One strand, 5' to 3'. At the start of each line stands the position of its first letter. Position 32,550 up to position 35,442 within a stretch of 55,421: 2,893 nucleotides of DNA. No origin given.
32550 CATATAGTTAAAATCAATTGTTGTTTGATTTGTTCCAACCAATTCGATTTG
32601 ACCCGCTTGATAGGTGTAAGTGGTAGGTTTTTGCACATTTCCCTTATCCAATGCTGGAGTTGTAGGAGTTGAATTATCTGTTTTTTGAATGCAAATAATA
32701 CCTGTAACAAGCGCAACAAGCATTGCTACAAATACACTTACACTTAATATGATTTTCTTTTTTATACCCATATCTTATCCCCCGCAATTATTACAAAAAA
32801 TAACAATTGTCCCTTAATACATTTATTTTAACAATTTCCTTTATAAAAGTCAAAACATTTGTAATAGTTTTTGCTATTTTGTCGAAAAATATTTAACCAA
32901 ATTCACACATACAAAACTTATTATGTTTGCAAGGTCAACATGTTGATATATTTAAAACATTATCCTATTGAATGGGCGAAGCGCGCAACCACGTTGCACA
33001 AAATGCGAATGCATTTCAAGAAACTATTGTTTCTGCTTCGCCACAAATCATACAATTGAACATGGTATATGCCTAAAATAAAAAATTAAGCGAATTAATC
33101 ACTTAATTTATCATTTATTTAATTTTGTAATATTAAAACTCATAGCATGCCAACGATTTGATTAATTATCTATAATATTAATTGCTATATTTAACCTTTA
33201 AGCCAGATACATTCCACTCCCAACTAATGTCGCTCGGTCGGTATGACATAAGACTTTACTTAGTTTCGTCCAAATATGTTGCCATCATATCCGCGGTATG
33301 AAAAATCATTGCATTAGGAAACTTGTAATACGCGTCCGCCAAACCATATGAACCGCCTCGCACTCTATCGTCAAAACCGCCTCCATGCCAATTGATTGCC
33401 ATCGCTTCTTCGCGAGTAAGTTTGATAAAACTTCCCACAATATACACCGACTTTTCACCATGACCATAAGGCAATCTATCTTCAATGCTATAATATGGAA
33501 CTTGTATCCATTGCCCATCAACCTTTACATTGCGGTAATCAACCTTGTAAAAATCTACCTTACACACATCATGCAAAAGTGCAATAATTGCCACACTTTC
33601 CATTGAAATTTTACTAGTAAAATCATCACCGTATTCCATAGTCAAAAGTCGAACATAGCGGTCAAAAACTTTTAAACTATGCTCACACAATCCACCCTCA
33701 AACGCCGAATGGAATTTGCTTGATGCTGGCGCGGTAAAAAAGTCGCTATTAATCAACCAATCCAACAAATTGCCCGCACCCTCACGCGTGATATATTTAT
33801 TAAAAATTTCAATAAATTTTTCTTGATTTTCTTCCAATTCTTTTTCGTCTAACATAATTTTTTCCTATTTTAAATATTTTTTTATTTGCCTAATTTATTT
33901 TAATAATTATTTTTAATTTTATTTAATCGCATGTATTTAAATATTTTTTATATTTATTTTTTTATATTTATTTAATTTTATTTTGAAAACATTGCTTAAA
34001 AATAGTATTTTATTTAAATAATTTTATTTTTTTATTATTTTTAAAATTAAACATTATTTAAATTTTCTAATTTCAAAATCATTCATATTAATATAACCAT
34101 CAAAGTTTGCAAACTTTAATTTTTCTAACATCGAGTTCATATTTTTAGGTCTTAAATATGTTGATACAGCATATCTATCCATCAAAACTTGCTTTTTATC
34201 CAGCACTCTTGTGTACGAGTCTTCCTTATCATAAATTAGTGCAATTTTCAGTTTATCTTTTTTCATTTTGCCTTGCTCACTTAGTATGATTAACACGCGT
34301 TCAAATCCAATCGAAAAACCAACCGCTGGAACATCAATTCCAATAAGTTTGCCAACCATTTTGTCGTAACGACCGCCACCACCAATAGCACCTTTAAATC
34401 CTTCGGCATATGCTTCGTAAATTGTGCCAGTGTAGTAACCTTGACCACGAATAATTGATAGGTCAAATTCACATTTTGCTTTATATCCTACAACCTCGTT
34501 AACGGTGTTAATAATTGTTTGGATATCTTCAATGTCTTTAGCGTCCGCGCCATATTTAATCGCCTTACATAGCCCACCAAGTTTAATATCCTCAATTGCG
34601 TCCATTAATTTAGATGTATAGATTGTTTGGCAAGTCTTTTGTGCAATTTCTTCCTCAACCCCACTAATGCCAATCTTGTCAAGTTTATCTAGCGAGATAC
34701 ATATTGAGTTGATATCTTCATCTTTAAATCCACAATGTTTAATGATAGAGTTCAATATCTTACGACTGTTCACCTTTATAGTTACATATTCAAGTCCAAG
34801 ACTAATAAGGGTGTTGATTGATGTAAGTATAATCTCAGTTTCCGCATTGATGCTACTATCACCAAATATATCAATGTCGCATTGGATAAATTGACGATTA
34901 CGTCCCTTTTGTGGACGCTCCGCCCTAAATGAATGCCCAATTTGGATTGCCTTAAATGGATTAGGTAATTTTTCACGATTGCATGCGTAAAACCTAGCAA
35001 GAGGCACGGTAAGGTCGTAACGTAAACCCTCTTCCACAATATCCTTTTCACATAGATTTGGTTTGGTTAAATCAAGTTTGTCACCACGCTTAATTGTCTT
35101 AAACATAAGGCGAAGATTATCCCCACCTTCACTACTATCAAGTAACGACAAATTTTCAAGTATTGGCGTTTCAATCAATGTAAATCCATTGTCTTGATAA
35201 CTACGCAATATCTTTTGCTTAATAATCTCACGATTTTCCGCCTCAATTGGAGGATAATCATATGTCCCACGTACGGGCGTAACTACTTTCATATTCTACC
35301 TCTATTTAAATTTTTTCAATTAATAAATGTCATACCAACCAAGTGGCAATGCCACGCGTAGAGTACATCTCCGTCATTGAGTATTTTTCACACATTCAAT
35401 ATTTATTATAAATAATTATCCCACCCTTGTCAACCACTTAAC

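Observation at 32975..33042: Second element with the same architecture but unrelated sequence, upstream of LRR-1: structure is conserved, sequence is not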

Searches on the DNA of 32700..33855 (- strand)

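Call 27: search_rna_families(source=window, start=32700, end=33300, threshold=evalue, max_evalue=10)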
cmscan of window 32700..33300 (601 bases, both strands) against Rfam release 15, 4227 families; matches with E-value up to 10: 4.
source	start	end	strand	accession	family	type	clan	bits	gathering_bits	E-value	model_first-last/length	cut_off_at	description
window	32863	32924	+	RF03339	mir-3047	Gene; miRNA;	-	17.5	53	1.5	1-61/61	no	mir-3047 microRNA precursor family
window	33154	33286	+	RF02368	Yfr21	Gene; sRNA;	-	16.6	100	4.9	1-205/205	no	Cyanobacterial functional RNA 21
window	32863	32948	-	RF02515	AfaR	Gene; sRNA;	-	15.3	100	4.1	1-234/234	no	AfaR small RNA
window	32848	32906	+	RF02060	STnc410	Gene; sRNA;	-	14.1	50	1.7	1-158/158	no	Enterobacterial sRNA STnc410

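Call 56: search_dna_similar(query=window:32940-33270:-, collection=phages, mode=distant, max_evalue=0.01)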
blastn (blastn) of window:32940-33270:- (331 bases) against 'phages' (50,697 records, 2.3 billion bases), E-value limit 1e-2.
No match.

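Call 57: search_dna_similar(query=window:32940-33270:-, collection=plasmids, mode=distant, max_evalue=0.01)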
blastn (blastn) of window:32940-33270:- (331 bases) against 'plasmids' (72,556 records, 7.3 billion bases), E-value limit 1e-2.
No match.

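Call 84: search_rna_families(sources=[L032, L130, L064, L071, L019, L184], threshold=gathering)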
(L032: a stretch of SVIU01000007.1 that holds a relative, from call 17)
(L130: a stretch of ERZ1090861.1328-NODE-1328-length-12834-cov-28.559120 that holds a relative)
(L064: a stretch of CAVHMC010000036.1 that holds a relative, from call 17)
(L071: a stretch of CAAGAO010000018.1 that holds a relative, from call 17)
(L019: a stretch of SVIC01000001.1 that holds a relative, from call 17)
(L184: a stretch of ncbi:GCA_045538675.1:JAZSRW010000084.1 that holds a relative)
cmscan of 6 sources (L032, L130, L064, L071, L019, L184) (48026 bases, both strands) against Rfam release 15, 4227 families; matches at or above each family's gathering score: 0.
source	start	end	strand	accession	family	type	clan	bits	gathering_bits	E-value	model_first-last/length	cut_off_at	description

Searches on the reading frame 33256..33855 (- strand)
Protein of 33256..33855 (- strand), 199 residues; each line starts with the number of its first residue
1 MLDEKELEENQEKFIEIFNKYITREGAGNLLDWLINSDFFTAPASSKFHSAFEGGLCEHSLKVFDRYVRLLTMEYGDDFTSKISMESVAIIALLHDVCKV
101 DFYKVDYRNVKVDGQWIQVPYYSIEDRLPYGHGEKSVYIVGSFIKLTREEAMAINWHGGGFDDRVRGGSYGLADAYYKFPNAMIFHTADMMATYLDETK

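Call 14: search_protein_families(library=pfam, proteins=[window:33256-33855:-])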
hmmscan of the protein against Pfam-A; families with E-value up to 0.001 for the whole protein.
window:33256-33855:- (199 aa): 1 family
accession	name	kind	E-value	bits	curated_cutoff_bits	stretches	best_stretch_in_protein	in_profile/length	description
PF01966.28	HD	-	0.00075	20.2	22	0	58-158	3-86/116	HD domain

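Call 15: find_encoding_contigs(protein=window:33256-33855:-, flank=3000, max_places=10)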
Protein window:33256-33855:- (199 aa): 1 contig read that carries it; 1 place shown.
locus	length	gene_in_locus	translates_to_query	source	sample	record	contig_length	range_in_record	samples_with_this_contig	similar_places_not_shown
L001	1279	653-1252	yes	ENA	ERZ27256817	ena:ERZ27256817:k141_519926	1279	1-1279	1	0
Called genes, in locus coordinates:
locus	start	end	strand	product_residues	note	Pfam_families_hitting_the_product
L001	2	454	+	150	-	?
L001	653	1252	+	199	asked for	-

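Call 17: find_related_loci(query=window:33256-33855:-, collection=genome_contigs, flank=6000)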
Query window:33256-33855:- (199 aa) in genome_contigs; peptide patterns used: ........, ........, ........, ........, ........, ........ (x = any residue, [..] = any of these).
449 stretches matched a pattern; 402 encode a relative of the query (tblastn E <= 1e-3); the best 80 are kept; 80 distinct loci.
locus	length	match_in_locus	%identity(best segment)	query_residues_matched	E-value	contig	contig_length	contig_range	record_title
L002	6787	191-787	97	1-199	3e-133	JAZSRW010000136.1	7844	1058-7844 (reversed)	MAG: Candidatus Onthoplasma sp. isolate T1900044535_TS20190001.MAGScoT_cleanbin_000048 SGB_7_k141_873394, whole genome s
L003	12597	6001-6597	91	1-199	9e-128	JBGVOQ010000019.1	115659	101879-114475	MAG: Candidatus Onthoplasma sp. isolate fecal_MAG_207 fecal_MAG_207_contig_0019, whole genome shotgun sequence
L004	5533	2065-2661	91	1-199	7e-126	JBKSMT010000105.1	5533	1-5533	MAG: Clostridia bacterium isolate KA0021_177 k141_2924061, whole genome shotgun sequence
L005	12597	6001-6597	89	1-199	8e-125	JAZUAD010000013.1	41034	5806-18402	MAG: Candidatus Onthoplasma sp. isolate T1900045322_YK20190011.MAGScoT_cleanbin_000035 SGB_6373_k141_3805151, whole geno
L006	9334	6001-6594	86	2-199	7e-121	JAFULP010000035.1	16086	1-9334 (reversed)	MAG: Clostridia bacterium isolate RGIG4606 Roe_deer_Rectum-3__c265318, whole genome shotgun sequence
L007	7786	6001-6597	86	1-199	1e-120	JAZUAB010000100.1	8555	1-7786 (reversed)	MAG: Candidatus Onthoplasma sp. isolate T1900045322_YK20190011.MAGScoT_cleanbin_000119 SGB_6375_k141_2410460, whole geno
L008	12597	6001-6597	82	1-199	1e-116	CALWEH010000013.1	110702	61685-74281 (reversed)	MAG: uncultured Clostridia bacterium isolate E14__bin63 genome assembly, contig: E14__k127_4882158, whole genome shotgun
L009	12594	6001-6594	87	2-199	8e-121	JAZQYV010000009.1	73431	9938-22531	MAG: Candidatus Onthoplasma sp. isolate T1900045159_TC20190153.MAGScoT_cleanbin_000019 SGB_5016_k141_1554865, whole geno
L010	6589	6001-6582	78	6-199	1e-107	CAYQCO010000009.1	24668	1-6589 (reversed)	MAG TPA_asm: uncultured Lachnospiraceae bacterium isolate SRP225648_co1_146 genome assembly, contig: NODE_4520_length_24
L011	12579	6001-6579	68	7-199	2e-93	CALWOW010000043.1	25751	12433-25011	MAG: uncultured Clostridia bacterium isolate E09__bin259 genome assembly, contig: E09__k127_4973817, whole genome shotgu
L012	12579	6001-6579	66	7-199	9e-93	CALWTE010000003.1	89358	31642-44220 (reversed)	MAG: uncultured Clostridia bacterium isolate E02__bin325 genome assembly, contig: E02__k127_909339, whole genome shotgun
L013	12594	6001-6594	66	2-199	3e-92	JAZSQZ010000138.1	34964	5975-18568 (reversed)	MAG: Clostridia bacterium isolate T1900044540_TS20190006.MAGScoT_cleanbin_000028 SGB_59_k141_871798, whole genome shotgu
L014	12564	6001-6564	69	10-197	6e-92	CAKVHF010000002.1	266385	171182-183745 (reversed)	MAG: uncultured Clostridia bacterium isolate REFINED_METABAT215_TOP10_CONTIGS_1500_ASSEMBLY_K77_MERGED__Hadza_MoBio_hadz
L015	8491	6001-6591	66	2-198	6e-92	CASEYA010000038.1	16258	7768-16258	uncultured Christensenella sp. isolate Batch1_idba_bin.308 genome assembly, contig: Batch1_idba_bin.308.fa_k87_4504263,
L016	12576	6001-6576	67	7-198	2e-91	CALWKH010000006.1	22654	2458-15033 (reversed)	MAG: uncultured Clostridia bacterium isolate BRZ_BP__bin13 genome assembly, contig: BRZ_BP__NODE_2895_length_22654_cov_4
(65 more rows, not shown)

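Call 86: search_protein_families(library=ncbifam, proteins=[window:33256-33855:-], max_evalue=0.00001)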
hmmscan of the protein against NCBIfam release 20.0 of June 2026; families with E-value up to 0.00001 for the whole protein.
window:33256-33855:- (199 aa): 0 families

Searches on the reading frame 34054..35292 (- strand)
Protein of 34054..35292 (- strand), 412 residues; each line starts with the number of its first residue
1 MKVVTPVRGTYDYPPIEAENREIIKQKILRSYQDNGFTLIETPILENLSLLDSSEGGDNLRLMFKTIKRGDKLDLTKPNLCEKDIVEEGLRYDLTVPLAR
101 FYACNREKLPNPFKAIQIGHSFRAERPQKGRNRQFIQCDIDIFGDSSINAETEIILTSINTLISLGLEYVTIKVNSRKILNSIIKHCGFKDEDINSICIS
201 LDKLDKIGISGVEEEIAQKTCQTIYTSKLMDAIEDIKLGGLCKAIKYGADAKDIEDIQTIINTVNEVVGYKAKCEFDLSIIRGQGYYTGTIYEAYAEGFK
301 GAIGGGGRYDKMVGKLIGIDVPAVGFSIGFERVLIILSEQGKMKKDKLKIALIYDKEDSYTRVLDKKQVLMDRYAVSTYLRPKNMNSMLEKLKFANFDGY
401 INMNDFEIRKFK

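Call 14: search_protein_families(library=pfam, proteins=[window:34054-35292:-])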
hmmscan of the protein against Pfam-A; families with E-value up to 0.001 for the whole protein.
window:34054-35292:- (412 aa): 3 families
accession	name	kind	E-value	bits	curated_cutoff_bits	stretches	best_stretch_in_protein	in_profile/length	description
PF13393.11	tRNA-synt_His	-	2.6e-44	152.1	25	1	10-333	2-308/308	Histidyl-tRNA synthetase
PF00587.30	tRNA-synt_2b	-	2.1e-07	31.6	29.3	1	106-339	31-177/179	tRNA synthetase class II core domain (G, H, P, S and T)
PF00152.25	tRNA-synt_2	-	1.2e-06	28.3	25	0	116-170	95-144/308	tRNA synthetases class II (D, K and N)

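Call 41: find_encoding_contigs(protein=window:34054-35292:-, flank=4000, max_places=10)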
Protein window:34054-35292:- (412 aa): 4 contigs read that carry it; 4 places shown.
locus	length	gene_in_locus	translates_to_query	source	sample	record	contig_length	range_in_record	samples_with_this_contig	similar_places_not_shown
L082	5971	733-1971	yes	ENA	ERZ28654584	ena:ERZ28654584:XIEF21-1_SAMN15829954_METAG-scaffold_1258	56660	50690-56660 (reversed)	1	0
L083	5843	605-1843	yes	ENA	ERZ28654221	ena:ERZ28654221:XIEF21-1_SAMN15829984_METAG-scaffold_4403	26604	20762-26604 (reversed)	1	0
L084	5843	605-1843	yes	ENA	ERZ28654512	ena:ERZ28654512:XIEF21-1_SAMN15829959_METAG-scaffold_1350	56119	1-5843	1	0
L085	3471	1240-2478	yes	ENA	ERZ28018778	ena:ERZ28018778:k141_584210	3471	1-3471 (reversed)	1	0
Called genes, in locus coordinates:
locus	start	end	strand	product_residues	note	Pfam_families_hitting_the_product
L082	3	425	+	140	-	?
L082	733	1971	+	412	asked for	PF13393:tRNA-synt_His, PF00152:tRNA-synt_2 (faint), PF00587:tRNA-synt_2b (weak)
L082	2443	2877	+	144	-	-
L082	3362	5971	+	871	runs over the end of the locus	PF23952:LRR_EndoS (faint), PF09479:Flg_new (weak), PF13306:LRR_5, PF12799:LRR_4 (faint), PF13855:LRR_8 (weak), PF13306:LRR_5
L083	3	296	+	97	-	?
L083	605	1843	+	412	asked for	PF13393:tRNA-synt_His, PF00152:tRNA-synt_2 (faint), PF00587:tRNA-synt_2b (weak)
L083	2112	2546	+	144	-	-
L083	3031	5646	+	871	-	PF23952:LRR_EndoS (faint), PF09479:Flg_new (weak), PF13306:LRR_5, PF12799:LRR_4 (faint), PF13855:LRR_8 (weak), PF13306:LRR_5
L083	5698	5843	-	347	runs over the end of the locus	-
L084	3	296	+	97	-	?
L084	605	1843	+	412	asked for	PF13393:tRNA-synt_His, PF00152:tRNA-synt_2 (faint), PF00587:tRNA-synt_2b (weak)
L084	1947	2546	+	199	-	-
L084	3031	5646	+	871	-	PF23952:LRR_EndoS (faint), PF09479:Flg_new (weak), PF13306:LRR_5, PF12799:LRR_4 (faint), PF13855:LRR_8 (weak), PF13306:LRR_5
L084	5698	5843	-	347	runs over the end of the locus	-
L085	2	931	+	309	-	?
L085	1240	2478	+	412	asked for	PF13393:tRNA-synt_His, PF00152:tRNA-synt_2 (faint), PF00587:tRNA-synt_2b (weak)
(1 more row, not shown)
